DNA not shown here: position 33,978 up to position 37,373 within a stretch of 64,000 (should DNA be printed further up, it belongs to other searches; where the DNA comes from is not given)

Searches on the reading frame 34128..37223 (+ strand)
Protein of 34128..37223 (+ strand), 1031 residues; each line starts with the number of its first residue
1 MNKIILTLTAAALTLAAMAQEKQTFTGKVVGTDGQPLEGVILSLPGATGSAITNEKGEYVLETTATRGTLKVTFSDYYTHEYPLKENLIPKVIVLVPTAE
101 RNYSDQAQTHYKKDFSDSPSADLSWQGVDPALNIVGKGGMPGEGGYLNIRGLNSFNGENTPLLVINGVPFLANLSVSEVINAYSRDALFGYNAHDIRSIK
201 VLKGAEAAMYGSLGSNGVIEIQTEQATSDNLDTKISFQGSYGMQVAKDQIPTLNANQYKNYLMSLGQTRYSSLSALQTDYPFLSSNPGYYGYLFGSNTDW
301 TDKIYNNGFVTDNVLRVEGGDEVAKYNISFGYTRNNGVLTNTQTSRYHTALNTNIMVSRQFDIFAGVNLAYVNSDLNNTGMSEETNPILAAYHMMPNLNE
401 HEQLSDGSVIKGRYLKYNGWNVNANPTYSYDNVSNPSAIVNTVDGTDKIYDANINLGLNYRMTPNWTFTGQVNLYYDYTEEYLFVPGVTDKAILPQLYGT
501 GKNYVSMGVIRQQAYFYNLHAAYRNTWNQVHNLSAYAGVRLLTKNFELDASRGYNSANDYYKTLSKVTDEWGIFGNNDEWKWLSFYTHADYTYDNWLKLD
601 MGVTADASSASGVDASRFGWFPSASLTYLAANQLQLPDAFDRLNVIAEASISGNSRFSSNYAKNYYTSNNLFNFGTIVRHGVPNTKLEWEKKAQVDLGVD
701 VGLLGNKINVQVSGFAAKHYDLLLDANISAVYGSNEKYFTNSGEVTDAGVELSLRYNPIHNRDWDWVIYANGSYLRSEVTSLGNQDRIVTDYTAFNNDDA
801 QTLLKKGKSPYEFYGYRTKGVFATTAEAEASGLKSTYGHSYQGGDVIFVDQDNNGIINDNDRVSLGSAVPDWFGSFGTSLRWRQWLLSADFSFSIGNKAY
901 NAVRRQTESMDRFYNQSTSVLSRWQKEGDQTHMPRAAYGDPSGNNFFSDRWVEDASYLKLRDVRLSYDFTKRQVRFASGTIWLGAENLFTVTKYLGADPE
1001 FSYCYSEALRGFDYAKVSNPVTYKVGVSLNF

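Call 45: search_protein_families(library=pfam, proteins=[window:34128-37223:+], max_evalue=0.00001)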
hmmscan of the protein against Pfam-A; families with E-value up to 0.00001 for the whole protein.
window:34128-37223:+ (1031 aa): 3 families
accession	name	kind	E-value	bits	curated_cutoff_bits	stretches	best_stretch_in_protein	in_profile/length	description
PF07715.20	Plug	-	4e-11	43.8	23.9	1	129-218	32-107/107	TonB-dependent Receptor Plug Domain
PF13715.12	CarbopepD_reg_2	-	9.5e-07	29.2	32.2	1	26-85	2-63/88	CarboxypepD_reg-like domain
PF13620.12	CarboxypepD_reg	-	6.8e-06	26.8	32.3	0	25-81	2-63/82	Carboxypeptidase regulatory-like domain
